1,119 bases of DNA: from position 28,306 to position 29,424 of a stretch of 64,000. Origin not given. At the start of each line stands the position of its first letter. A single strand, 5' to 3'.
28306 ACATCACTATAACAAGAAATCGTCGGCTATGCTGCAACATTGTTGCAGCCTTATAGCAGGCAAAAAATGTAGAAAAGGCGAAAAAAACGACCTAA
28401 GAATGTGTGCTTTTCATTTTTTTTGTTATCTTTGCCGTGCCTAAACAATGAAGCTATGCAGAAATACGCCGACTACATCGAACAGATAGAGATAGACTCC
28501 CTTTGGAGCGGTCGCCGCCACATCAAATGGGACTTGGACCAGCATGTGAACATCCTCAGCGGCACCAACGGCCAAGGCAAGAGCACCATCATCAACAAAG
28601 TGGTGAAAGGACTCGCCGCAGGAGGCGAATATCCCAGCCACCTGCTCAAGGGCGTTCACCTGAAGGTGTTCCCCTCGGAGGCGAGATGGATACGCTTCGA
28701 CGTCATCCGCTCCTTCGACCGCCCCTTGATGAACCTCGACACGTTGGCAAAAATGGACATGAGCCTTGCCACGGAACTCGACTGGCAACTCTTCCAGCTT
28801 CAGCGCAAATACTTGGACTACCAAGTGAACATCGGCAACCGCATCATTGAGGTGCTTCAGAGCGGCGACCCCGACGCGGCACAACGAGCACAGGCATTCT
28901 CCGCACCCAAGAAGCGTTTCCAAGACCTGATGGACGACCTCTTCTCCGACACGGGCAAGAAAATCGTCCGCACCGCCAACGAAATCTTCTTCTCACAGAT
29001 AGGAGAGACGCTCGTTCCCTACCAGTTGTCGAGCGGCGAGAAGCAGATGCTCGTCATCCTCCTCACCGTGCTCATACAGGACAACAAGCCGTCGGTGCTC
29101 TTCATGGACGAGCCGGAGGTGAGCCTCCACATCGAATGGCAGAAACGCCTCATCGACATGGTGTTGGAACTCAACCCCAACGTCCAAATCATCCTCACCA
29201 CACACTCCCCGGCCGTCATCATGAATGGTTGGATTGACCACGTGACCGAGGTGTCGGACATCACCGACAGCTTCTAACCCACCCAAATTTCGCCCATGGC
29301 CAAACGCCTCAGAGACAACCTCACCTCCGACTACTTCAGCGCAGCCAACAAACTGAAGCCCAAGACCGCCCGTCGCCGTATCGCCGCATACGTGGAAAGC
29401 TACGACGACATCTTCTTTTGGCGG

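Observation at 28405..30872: Compact ABC-ATPase + DUF4435/Toprim pair with a tightly coupled third small gene: a PARIS/AbiL/OLD-like candidate defence operon of unusual architecture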

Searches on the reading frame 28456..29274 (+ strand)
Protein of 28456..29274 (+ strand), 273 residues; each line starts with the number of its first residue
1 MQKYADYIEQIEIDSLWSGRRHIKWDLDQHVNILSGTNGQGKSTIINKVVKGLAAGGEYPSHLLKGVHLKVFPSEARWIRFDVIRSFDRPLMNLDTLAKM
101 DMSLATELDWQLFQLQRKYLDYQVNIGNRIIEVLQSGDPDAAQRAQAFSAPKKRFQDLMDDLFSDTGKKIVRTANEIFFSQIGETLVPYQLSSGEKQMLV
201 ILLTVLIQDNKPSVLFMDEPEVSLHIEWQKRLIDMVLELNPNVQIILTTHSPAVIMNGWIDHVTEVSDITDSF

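Call 6: search_protein_families(library=pfam, proteins=[window:28456-29274:+], max_evalue=1)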
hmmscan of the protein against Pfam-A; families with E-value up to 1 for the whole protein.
window:28456-29274:+ (273 aa): 17 families
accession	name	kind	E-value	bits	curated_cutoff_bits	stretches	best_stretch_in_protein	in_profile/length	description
PF13304.12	AAA_21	-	4.2e-20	73.4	27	1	165-255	220-303/304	AAA domain, putative AbiEii toxin, Type IV TA system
PF13175.12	AAA_15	-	4.2e-18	66.6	32.1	2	134-255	238-374/374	AAA ATPase domain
PF02463.25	SMC_N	-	7.2e-12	45.6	40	2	182-261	135-206/220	RecF/RecN/SMC N terminal domain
PF00005.33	ABC_tran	-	7.4e-06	27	25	1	32-220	14-135/137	ABC transporter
PF04310.18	MukB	-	0.00034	20.9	23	1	17-50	14-47/226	MukB N-terminal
PF03193.22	RsgA_GTPase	-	0.00079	19.7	30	1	19-55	96-133/174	RsgA GTPase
PF13476.12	AAA_23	-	0.0025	18.9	27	1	26-47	16-37/201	AAA domain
PF13555.12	AAA_29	-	0.013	15.6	27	1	24-46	16-39/61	P-loop containing region of AAA domain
PF13401.12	AAA_22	-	0.015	16.1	27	1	33-93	9-64/130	AAA domain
PF05729.18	NACHT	-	0.018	15.3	26.7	1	31-58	2-29/167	NACHT domain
PF00004.35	AAA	-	0.019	15.8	21.2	0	33-53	2-22/131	ATPase family associated with various cellular activities (AAA)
PF03266.21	NTPase_1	-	0.034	14.4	23.9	1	33-84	3-50/168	NTPase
PF13245.12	AAA_19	-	0.068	13.8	25.1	1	24-57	6-39/134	AAA domain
PF13173.12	AAA_14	-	0.069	13.6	27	0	30-54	3-27/129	AAA domain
PF01915.27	Glyco_hydro_3_C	-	0.088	13.2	31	1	218-262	90-133/200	Glycosyl hydrolase family 3 C-terminal domain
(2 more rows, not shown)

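Call 7: search_protein_families(library=padloc, proteins=[window:28456-29274:+], max_evalue=1)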
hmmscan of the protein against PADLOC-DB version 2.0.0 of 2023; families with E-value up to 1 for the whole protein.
window:28456-29274:+ (273 aa): 164 families (the best 25 are shown)
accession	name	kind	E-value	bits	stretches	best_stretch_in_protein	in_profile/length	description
PDLC04164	AriA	-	7.8e-56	187.4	1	6-271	4-252/253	-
PDLC00289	PtuA1|PtuA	-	1.5e-24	84.8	2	173-256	210-293/404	AAA ATPase domain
PDLC02980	AriA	-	1e-20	72.9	1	180-255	227-303/304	-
PDLC04135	mad3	-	2.8e-20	71.2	2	175-265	246-336/374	mads_3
PDLC00305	PtuA1|PtuA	-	5.1e-20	70.2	2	167-257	188-290/392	AAA ATPase domain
PDLC02979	AriA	-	7.5e-19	66.8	2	128-255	246-373/373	-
PDLC00271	PtuA1|PtuA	-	4.5e-18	64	2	143-257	202-324/421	AAA ATPase domain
PDLC02981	AriAB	-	2.2e-17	61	2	116-258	238-380/694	-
PDLC00303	PtuA1|PtuA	-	2.6e-17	61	2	176-256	201-283/386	AAA ATPase domain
PDLC00283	PtuA1|PtuA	-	6.6e-17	59.7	2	190-256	276-345/448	AAA ATPase domain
PDLC00278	PtuA1|PtuA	-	9.4e-17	59.4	2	211-256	287-332/436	AAA ATPase domain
PDLC00290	PtuA1|PtuA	-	3.8e-16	57.5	2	205-255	263-313/414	AAA ATPase domain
PDLC00285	PtuA1|PtuA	-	5e-16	57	1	177-257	247-332/432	AAA ATPase domain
PDLC00268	PtuA1|PtuA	-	7.2e-16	56.6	2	143-256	188-312/411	AAA ATPase domain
PDLC00309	PtuA1|PtuA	-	8.8e-16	55.9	2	210-255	267-312/413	AAA ATPase domain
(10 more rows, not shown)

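Call 8: search_protein_families(library=ncbifam, proteins=[window:28456-29274:+], max_evalue=1)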
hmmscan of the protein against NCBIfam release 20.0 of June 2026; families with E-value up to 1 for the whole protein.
window:28456-29274:+ (273 aa): 124 families (the best 25 are shown)
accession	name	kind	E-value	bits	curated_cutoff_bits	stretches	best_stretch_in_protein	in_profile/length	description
NF041760.1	PtuA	equivalog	5.6e-15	55.2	500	2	213-256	378-421/524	retron Ec78 anti-phage system effector ATPase PtuA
TIGR04435.1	restrict_AAA_1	hypoth_equivalog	1.6e-10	40.3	300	1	168-256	374-471/568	restriction system-associated AAA family ATPase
TIGR03608.1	L_ocin_972_ABC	subfamily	1e-09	38.1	254.85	1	168-255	113-197/206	putative bacteriocin export ABC transporter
TIGR03411.1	urea_trans_UrtD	equivalog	1.4e-09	38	304.1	2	147-251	101-201/242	urea ABC transporter ATP-binding protein UrtD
NF038234.1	retron_eff_Eco8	equivalog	1.3e-08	33.9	250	1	199-257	260-327/679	retron Eco8 family effector endonuclease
NF010860.0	PRK14267.1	equivalog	2.4e-08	33.9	412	1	188-254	147-210/253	phosphate ABC transporter ATP-binding protein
NF010068.0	PRK13548.1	equivalog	4.1e-08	32.6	261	1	190-240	137-190/261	heme ABC transporter ATP-binding protein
TIGR02857.1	CydD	equivalog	1.3e-07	30.9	435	1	170-256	440-521/529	thiol reductant ABC exporter subunit CydD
TIGR04521.1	ECF_ATPase_2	equivalog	2.2e-07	30.2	330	1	187-252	141-205/279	energy-coupling factor transporter ATPase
NF008355.0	PRK11144.1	equivalog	7.5e-07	28.4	434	1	187-251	125-188/353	molybdenum ABC transporter ATP-binding protein ModC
TIGR00972.1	3a0107s01c2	equivalog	1.1e-06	28.2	343.2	1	188-251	142-202/248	phosphate ABC transporter ATP-binding protein PstB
TIGR02673.1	FtsE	equivalog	1.3e-06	28.2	264.85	1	186-256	133-201/214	cell division ATP-binding protein FtsE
NF041034.1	Rad50_Sulf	equivalog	1.8e-06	26.1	1000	2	165-255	754-848/872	DNA double-strand break repair ATPase Rad50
NF007879.0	PRK10584.1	equivalog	1.9e-06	27.8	336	1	187-252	143-207/228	putative ABC transporter ATP-binding protein YbbA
NF000355.4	ribo_prot_ABC_F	equivalog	2e-06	27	380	2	190-251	429-485/499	ribosomal protection-like ABC-F family protein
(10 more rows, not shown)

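Call 23: find_homologous_proteins(query=window:28456-29274:+, max_evalue=0.00001)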
Query window:28456-29274:+ (273 aa): 8000 proteins with E <= 0.00001 among 8000 candidates; the best 120 are listed.
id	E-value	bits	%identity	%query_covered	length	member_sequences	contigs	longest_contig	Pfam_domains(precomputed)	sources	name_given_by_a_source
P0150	1.9e-168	577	94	100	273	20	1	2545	PF00005.34,PF13175.13,PF02463.26,PF13304.13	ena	-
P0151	3.9e-167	572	94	100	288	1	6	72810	PF00005.34,PF13175.13,PF02463.26,PF13304.13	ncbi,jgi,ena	jgi:ABC-type glutathione transport system ATPase component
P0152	3.7e-166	569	93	100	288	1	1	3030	PF00005.34,PF13175.13,PF02463.26,PF13304.13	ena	-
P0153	5.8e-166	568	92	100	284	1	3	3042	PF00005.34,PF13175.13,PF02463.26,PF13304.13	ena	-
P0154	8.1e-166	568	92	100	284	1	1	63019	PF00005.34,PF13175.13,PF02463.26,PF13304.13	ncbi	-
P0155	2.8e-165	566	92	100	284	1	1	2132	PF00005.34,PF13175.13,PF02463.26,PF13304.13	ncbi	-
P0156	2.9e-165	566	92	100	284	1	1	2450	PF00005.34,PF13175.13,PF02463.26,PF13304.13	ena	-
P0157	3.2e-165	566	91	100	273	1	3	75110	PF00005.34,PF13175.13,PF02463.26,PF13304.13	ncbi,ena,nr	ncbi:MAG: AAA family ATPase [Prevotella sp.]|nr:AAA family ATPase [Prevotella sp.]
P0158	5.8e-165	565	92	100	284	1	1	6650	PF00005.34,PF13175.13,PF02463.26,PF13304.13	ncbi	-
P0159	1.7e-164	564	92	100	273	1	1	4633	PF13175.13,PF02463.26,PF13304.13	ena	-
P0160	1.8e-164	564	91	100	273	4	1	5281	PF00005.34,PF13175.13,PF02463.26,PF13304.13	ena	-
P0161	2.9e-164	563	92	100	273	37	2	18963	PF00005.34,PF13175.13,PF02463.26,PF13304.13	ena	-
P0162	3.5e-164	563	91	100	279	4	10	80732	PF00005.34,PF13175.13,PF02463.26,PF13304.13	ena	-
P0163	3.7e-164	563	92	100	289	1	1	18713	PF00005.34,PF13175.13,PF02463.26,PF13304.13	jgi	-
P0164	4.9e-164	562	91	100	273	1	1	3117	PF13175.13,PF02463.26,PF13304.13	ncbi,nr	ncbi:MAG: AAA family ATPase [Prevotella sp.]|nr:AAA family ATPase [Prevotella sp.]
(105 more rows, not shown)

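Call 32: search_solved_structures(query=window:28456-29274:+, max_evalue=0.001, show_alignments=2)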
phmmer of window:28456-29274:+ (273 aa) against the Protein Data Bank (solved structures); distinct sequences matched with E-value up to 0.001: 33.
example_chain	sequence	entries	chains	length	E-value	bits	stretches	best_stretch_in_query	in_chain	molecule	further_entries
8ux9_B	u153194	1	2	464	1.6e-13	53.9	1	191-267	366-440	AriA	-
8v45_A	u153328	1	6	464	1.6e-13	53.8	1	191-267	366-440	AriA antitoxin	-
8v46_A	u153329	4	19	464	4.3e-13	52.5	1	191-267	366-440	AriA antitoxin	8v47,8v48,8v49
8j5q_D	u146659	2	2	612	9.4e-09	38.3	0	185-255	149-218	Uncharacterized ABC transporter ATP-binding protein Rv1281c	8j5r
22bu_B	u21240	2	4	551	2.6e-08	36.8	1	200-263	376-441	AAA family ATPase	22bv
8j5s_D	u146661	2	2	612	6.5e-08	35.5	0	185-255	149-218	Uncharacterized ABC transporter ATP-binding protein Rv1281c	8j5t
9e8z_C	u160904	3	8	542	1.8e-07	34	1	168-255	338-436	Retron Ec83 probable ATPase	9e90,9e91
22et_E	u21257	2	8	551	2.9e-07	33.4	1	201-263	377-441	PtuA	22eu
9n69_A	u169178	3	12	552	3e-07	33.3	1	213-256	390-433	AAA family ATPase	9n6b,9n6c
9vkz_A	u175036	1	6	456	4e-07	32.9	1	199-255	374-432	Retron Ec78 probable ATPase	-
9kjx_B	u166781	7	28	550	5.5e-07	32.5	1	199-255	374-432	AAA family ATPase | Retron I-A effector PtuA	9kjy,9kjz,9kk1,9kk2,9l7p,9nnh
9nnk_C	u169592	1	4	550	5.9e-07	32.4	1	169-255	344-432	Retreon I-A effector PtuA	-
9vh1_D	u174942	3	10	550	6.7e-07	32.2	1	199-255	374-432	Retron Ec78 probable ATPase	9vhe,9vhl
9u9y_A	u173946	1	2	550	7.2e-07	32.1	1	199-255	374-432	AAA family ATPase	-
8ee4_A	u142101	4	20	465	1.4e-06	31.2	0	213-256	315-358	PtuA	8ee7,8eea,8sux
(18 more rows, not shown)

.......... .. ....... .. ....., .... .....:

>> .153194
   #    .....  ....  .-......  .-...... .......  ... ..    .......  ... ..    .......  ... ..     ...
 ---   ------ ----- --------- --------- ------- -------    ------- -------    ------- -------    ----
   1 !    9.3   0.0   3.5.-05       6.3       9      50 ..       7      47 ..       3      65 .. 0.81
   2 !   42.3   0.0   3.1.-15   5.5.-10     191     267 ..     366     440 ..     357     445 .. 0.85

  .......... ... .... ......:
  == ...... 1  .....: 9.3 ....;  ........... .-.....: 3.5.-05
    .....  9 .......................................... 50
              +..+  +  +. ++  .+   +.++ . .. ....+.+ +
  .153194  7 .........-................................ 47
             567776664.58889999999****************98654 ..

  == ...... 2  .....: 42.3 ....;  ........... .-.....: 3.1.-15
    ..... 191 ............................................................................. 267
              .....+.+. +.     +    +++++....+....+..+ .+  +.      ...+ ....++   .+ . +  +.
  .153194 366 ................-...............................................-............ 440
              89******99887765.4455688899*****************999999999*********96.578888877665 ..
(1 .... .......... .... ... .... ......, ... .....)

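Call 85: predict_structure(alignment_id=A5)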
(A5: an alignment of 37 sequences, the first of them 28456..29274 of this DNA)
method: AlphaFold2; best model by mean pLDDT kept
length: 273 residues; sequences in the alignment: 37
mean_pLDDT: 66.7   pTM: 0.70
mean pLDDT of the five models: 66.7, 61.4, 58.4, 54.0, 50.9
residues with pLDDT >= 90: 18; 70-90: 107; 50-70: 103; < 50: 45
segments of 3 or more residues with pLDDT < 50: 1-5, 38-42, 95-97, 99-102, 175-188, 269-273
pLDDT, mean of each block of 10 residues (from residue 1): 57 63 70 60 59 61 65 59 53 49 61 77 88 93 90 85 68 49 38 75 87 74 61 85 77 52 55 40
secondary structure, 60 per line:
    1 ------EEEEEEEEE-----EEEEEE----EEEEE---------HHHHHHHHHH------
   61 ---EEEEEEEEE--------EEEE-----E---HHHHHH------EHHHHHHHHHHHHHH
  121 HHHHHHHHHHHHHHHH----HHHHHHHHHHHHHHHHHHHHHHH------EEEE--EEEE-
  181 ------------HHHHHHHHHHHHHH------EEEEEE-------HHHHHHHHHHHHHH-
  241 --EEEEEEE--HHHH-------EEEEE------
elements in order: E7-15 E21-26 E31-35 H45-54 E64-72 E81-84 H94-99 H107-136 H141-163 E170-173 E176-179 H193-206 E213-218 H226-239 E243-249 H252-255 E263-267

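Call 90: fold_search(model_id=the predicted structure, library=pdb)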
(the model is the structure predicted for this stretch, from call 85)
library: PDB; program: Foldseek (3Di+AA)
matches with E <= 10: 950; with E <= 0.001: 162
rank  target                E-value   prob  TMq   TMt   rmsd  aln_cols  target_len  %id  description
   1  9n6c_A                4.1e-08  1.00  0.43  0.30  15.1       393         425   15  Structure of the Retron IA Complex without the HNH Nuclease (released 2025-04-23)
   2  8v47_H                4.6e-08  1.00  0.51  0.46   7.9       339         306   18  CryoEM structure of AriA-AriB complex (Form II) (released 2024-06-26)
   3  8v46_A                6.2e-08  1.00  0.52  0.37  11.1       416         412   17  CryoEM structure of AriA-AriB complex (Form I) (released 2024-06-26)
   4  8sux_D                6.6e-08  1.00  0.45  0.36  12.4       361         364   16  Structure of E. coli PtuA hexamer (released 2024-01-10)
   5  8v45_C                8.3e-08  1.00  0.49  0.38   9.0       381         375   17  CryoEM structure of AriA-Ocr complex (released 2024-06-26)
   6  8v46_C                9.4e-08  1.00  0.56  0.40   8.3       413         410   16  CryoEM structure of AriA-AriB complex (Form I) (released 2024-06-26)
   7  8v45_D                1.1e-07  1.00  0.53  0.41   7.8       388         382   16  CryoEM structure of AriA-Ocr complex (released 2024-06-26)
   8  9e91_B                1.3e-07  1.00  0.47  0.35  10.4       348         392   16  Ec83 Retron PtuA Dimer bound to ATP (released 2025-07-02)
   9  9vhe_C                1.3e-07  1.00  0.48  0.40  10.6       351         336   15  cryoEM structure of retron-Eco7 complex (released 2025-12-31)
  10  8v45_B                1.4e-07  1.00  0.49  0.38   9.1       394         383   16  CryoEM structure of AriA-Ocr complex (released 2024-06-26)
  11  9e8z_C                1.4e-07  1.00  0.43  0.25  18.0       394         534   14  4-component structure of retron Ec83 (released 2025-07-02)
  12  8v49_A                1.5e-07  1.00  0.51  0.37  11.2       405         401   16  CryoEM structure of AriA (E393Q) sensory subunit (released 2024-06-26)
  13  9n6c_D                1.5e-07  1.00  0.42  0.29  16.1       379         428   16  Structure of the Retron IA Complex without the HNH Nuclease (released 2025-04-23)
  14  9kjx_C                1.9e-07  1.00  0.46  0.27  12.6       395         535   15  Cryo-EM structure of the Retron-Eco7 complex (state 1) (released 2025-11-12)
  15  8v45_F                2.0e-07  1.00  0.52  0.40   8.8       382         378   17  CryoEM structure of AriA-Ocr complex (released 2024-06-26)
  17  8ux9_C                2.5e-07  1.00  0.57  0.41   8.8       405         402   16  Asymmetric unit of the PARIS Immune Complex at 3.2 Angstrom Resolution (released 2024-09-18)
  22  8ux9_B                3.6e-07  1.00  0.52  0.38   9.7       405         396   16  Asymmetric unit of the PARIS Immune Complex at 3.2 Angstrom Resolution (released 2024-09-18)
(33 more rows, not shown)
